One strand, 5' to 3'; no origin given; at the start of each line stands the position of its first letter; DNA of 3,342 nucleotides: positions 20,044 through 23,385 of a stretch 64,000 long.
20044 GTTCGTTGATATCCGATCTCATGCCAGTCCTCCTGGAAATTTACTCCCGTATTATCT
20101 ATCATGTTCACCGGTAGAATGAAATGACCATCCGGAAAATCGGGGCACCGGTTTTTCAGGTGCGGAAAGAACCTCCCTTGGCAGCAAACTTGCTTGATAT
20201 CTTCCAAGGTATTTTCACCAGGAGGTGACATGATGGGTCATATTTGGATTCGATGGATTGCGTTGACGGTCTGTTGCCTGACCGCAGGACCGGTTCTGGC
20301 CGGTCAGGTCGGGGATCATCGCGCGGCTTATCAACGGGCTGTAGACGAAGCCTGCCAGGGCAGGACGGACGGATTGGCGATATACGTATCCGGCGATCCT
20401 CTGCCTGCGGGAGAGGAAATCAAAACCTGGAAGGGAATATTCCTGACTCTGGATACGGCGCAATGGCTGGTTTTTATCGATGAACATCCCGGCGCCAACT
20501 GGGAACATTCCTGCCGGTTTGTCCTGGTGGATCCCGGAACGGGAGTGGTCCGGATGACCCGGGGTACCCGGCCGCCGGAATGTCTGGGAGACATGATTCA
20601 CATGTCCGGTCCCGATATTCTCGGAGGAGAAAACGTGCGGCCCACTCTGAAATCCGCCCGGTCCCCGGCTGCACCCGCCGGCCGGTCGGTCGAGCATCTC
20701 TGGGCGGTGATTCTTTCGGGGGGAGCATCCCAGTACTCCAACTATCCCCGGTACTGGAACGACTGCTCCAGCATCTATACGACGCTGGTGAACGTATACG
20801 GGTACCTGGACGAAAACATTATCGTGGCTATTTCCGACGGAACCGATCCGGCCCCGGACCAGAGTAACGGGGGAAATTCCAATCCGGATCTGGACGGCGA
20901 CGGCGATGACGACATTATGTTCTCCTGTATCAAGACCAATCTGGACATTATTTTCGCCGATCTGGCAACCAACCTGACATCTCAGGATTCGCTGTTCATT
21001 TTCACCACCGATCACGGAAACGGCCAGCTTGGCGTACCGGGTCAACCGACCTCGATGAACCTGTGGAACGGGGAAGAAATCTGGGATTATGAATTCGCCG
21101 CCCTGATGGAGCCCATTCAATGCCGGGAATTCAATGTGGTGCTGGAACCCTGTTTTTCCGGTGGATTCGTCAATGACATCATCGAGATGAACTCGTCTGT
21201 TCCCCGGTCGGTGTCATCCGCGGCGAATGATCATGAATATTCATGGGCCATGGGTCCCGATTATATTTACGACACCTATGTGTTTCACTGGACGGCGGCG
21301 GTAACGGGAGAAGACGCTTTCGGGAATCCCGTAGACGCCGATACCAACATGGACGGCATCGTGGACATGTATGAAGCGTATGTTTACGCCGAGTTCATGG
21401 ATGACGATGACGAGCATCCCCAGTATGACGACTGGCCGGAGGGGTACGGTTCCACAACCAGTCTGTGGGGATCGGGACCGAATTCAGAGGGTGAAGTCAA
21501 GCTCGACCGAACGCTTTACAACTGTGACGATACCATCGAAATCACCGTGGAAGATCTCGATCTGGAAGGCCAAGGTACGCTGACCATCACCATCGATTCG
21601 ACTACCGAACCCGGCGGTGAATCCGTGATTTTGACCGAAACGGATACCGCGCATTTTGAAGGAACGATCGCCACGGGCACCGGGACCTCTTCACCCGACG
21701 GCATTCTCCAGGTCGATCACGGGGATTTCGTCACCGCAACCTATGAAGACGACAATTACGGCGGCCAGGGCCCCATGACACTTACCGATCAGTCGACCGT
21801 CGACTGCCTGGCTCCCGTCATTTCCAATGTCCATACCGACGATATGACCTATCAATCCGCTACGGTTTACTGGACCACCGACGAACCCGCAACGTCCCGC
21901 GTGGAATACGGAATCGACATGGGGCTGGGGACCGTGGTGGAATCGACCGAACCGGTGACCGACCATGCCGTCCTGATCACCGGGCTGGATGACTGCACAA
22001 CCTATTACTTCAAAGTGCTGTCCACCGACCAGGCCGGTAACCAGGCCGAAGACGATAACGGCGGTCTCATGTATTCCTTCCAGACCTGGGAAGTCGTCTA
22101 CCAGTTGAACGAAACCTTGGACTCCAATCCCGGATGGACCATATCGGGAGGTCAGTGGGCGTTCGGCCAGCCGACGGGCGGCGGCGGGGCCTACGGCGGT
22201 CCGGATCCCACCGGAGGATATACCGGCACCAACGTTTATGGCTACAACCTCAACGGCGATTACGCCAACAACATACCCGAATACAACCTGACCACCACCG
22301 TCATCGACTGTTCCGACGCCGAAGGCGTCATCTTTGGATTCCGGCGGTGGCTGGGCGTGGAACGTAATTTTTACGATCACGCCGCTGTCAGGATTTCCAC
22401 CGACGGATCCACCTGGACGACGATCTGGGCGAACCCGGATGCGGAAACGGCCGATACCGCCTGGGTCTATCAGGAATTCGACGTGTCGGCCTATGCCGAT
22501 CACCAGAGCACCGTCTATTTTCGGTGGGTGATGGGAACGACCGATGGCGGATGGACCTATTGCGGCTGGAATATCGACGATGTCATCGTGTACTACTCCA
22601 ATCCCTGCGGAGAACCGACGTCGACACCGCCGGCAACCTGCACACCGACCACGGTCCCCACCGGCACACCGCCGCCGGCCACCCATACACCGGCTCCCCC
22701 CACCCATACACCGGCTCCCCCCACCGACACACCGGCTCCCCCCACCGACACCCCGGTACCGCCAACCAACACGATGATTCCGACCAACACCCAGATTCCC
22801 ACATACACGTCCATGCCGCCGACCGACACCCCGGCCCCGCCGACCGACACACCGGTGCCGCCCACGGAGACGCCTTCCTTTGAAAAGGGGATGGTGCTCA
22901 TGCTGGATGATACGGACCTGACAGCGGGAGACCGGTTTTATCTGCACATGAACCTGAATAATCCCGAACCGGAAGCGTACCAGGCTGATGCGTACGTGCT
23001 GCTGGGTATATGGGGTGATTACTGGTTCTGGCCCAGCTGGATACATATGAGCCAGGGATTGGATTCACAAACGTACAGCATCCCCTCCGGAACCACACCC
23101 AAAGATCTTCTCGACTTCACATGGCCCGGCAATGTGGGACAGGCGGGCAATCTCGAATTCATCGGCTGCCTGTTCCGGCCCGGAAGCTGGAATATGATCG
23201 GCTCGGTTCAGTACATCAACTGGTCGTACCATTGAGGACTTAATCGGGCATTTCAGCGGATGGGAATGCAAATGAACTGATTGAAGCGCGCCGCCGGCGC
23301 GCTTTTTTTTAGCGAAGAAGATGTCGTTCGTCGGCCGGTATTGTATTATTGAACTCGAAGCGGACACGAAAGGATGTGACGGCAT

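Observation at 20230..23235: Two peptidases of different families (C13 legumain-like and C25 gingipain-like) carry the same accessory-domain cassette.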

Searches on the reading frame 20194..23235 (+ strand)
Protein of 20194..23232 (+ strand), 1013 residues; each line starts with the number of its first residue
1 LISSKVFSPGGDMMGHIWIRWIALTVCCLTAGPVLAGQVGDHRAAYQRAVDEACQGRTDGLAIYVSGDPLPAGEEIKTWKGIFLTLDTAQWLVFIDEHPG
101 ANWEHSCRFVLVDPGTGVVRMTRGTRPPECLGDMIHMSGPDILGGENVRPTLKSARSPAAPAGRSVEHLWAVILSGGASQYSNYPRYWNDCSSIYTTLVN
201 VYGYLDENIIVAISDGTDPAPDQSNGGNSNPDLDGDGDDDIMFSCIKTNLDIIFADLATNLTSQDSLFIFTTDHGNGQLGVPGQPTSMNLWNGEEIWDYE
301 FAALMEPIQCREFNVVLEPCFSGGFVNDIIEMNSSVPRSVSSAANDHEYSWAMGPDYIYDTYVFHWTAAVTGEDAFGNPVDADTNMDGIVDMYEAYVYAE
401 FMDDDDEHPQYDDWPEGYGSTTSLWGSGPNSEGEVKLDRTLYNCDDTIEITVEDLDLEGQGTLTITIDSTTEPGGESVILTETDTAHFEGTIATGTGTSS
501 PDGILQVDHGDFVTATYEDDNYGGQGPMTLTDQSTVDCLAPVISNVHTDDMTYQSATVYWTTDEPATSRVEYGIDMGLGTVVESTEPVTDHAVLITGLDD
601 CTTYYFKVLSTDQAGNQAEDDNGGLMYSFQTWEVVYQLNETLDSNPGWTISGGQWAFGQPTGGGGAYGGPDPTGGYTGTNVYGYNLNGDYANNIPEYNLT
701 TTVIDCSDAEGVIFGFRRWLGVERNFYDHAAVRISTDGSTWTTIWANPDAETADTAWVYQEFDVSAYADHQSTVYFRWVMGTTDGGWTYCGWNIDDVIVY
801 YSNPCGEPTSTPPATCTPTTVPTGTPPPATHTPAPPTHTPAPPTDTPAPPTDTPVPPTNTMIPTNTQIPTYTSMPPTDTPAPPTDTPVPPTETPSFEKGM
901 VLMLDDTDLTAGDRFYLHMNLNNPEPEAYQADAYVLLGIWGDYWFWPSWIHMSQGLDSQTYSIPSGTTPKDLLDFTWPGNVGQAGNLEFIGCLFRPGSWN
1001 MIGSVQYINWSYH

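Call 7: search_protein_families(library=pfam, proteins=[window:20194-23232:+], max_evalue=0.1)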
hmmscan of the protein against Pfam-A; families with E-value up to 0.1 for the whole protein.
window:20194-23232:+ (1013 aa): 3 families
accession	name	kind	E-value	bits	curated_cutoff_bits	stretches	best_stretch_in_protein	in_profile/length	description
PF01650.23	Peptidase_C13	-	1.1e-09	38.6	22.8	1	170-362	2-205/258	Peptidase C13 family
PF16656.11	Pur_ac_phosph_N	-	0.00021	22.3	30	1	553-613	12-83/93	Purple acid Phosphatase, N-terminal domain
PF00041.27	fn3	-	0.046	14.4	25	0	543-618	3-76/84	Fibronectin type III domain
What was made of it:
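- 21814..22089 (+): Protein A: FN3-like domain (purple-acid-phosphatase N-terminal type). Pfam Pur_ac_phosph_N (E=2e-4) and fn3 (E=0.046) are both below the gathering score (call 7).
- On Fibronectin type III domain: All are below the cutoffs of 25 and 30 (call 7).
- The FN3 Pfam scores of A and B themselves are below the gathering thresholds (call 7).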

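Call 11: search_protein_families(library=ncbifam, proteins=[window:20194-23232:+], max_evalue=1)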
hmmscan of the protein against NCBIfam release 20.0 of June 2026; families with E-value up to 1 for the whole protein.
window:20194-23232:+ (1013 aa): 2 families
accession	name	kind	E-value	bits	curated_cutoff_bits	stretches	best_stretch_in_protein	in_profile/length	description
NF045522.1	MXAN_2561_fam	equivalog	0.015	14.8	150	1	540-620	171-250/304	MXAN_2561 family MXYO-CTERM-anchored protein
NF033761.1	gliding_GltJ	equivalog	0.45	9.5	450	1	803-893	396-488/671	adventurous gliding motility protein GltJ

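Call 30: find_encoding_contigs(protein=window:20230-23235:+, flank=1000, max_places=4)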
Protein window:20230-23235:+ (1001 aa): no gene with exactly this product is on record in the collection.
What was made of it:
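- Tried and rejected: An exact look-up of protein A's source contig found nothing on record (call 30).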

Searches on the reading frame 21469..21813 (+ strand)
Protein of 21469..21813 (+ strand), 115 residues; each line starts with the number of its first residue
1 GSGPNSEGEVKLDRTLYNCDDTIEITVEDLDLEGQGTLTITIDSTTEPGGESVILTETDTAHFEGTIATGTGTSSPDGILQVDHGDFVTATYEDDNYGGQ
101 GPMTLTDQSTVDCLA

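Call 10: search_protein_families(library=pfam, proteins=[window:21469-21813:+], max_evalue=5)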
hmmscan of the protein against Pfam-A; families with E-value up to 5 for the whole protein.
window:21469-21813:+ (115 aa): 0 families

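Call 58: search_solved_structures(query=A6, max_evalue=10, show_alignments=2)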
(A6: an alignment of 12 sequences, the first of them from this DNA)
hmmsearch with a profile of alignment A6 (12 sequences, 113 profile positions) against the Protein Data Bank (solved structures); distinct sequences matched with E-value up to 10: 6.
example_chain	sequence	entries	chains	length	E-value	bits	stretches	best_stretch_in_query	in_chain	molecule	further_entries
8c8k_A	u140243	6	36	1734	4.4e-31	110.6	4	3-97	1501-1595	Cell surface protein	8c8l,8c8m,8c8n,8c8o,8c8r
1c4q_A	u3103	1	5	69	0.3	14.4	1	7-42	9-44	PROTEIN (SHIGA-LIKE TOXIN I SUBUNIT B)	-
1qsm_A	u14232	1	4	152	1.2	12.5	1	29-103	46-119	HPA2 HISTONE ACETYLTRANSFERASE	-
1qso_A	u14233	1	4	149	1.5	12.2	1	29-103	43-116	HPA2 HISTONE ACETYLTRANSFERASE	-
8zxg_A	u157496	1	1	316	1.8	12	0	33-100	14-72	Paraoxonase from Bacillus sp. strain S3wahi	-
6d0t_A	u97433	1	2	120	2.3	11.6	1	28-101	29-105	BB1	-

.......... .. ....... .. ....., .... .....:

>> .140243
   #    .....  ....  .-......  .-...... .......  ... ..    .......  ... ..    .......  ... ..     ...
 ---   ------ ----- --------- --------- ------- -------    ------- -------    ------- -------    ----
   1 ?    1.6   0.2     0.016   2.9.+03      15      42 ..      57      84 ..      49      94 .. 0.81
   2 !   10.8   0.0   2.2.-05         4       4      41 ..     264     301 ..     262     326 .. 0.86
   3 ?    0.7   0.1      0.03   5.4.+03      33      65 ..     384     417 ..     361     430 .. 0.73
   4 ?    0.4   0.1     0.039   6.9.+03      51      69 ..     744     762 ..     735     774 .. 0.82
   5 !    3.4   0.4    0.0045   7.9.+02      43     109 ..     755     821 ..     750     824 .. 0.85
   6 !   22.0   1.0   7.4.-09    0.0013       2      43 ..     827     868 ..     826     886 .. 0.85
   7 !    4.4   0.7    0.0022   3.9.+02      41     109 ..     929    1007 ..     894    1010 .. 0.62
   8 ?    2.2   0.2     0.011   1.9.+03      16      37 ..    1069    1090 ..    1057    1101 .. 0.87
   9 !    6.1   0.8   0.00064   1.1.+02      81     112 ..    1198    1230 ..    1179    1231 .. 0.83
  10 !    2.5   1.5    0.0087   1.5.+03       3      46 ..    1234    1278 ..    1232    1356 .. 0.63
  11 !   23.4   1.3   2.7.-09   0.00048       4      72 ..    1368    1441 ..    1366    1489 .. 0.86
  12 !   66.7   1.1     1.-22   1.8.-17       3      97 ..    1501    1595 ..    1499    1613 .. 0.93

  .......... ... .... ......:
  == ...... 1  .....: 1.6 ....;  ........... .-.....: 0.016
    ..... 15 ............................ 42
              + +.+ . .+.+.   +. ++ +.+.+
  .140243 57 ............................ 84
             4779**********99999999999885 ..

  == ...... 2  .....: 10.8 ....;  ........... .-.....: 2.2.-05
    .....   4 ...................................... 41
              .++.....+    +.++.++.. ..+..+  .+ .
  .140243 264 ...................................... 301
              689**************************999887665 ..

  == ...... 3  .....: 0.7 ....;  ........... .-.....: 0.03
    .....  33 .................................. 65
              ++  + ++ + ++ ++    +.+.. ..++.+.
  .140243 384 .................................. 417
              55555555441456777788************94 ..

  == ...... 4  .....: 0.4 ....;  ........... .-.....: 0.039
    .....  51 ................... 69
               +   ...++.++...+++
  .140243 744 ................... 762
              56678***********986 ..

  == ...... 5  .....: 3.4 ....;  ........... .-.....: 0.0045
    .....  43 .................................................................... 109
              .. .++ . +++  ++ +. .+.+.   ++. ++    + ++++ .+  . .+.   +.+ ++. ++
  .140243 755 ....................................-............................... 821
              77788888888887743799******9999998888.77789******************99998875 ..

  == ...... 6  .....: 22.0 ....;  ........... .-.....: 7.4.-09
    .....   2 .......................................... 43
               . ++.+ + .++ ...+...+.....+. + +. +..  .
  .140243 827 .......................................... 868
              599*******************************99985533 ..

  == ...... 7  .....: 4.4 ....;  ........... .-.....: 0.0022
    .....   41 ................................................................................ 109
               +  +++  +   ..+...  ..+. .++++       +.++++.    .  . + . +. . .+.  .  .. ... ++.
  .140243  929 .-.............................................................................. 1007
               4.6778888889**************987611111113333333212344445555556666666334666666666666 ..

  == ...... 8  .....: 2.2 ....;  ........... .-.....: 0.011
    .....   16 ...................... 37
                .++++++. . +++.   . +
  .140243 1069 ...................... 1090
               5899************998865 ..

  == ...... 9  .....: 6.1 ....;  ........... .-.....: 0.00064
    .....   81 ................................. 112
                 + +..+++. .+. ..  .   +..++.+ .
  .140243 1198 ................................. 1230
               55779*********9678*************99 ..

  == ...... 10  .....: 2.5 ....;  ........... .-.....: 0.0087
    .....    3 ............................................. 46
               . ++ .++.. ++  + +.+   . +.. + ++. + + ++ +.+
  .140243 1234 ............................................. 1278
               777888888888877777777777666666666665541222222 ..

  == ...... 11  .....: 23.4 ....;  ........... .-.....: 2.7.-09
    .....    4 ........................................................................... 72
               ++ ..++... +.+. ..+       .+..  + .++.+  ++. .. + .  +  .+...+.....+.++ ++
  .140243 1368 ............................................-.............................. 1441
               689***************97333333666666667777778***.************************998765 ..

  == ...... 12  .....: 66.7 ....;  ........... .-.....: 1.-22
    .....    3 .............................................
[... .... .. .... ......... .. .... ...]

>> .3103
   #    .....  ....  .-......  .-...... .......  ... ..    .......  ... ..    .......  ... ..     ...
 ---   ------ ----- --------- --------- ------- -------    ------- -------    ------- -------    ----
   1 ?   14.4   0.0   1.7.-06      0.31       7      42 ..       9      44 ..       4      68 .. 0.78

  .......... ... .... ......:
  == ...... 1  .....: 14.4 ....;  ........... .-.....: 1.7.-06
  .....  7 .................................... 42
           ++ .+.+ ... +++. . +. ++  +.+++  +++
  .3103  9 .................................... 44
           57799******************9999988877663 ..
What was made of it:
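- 21484..21807 (+): Protein A: Ig-like beta-sandwich of the N. maritimus S-layer-protein repeat type. The 12-sequence profile hits PDB 8c8k with E=4.4e-31 (call 58).
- On NmSLP-type Ig-like repeat (PDB 8c8k): hmmsearch E=4.4e-31 with several repeats matched (call 58).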

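Call 63: predict_structure(alignment_id=A6)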
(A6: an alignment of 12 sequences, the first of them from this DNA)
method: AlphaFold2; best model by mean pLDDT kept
length: 108 residues; sequences in the alignment: 12
mean_pLDDT: 91.8   pTM: 0.83
mean pLDDT of the five models: 91.8, 90.2, 78.3, 75.4, 59.3
residues with pLDDT >= 90: 81; 70-90: 22; 50-70: 5; < 50: 0
segments of 3 or more residues with pLDDT < 50: none
pLDDT, mean of each block of 10 residues (from residue 1): 91 95 90 94 93 95 82 88 96 91 96
secondary structure, 60 per line:
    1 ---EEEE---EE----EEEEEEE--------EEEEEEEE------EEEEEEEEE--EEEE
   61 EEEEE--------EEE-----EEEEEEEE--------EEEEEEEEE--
elements in order: E4-7 E17-23 E32-39 E46-54 E57-65 E74-76 E82-89 E98-106
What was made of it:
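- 21484..21807 (+): The AF2 model has pLDDT 91.8 (call 63).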
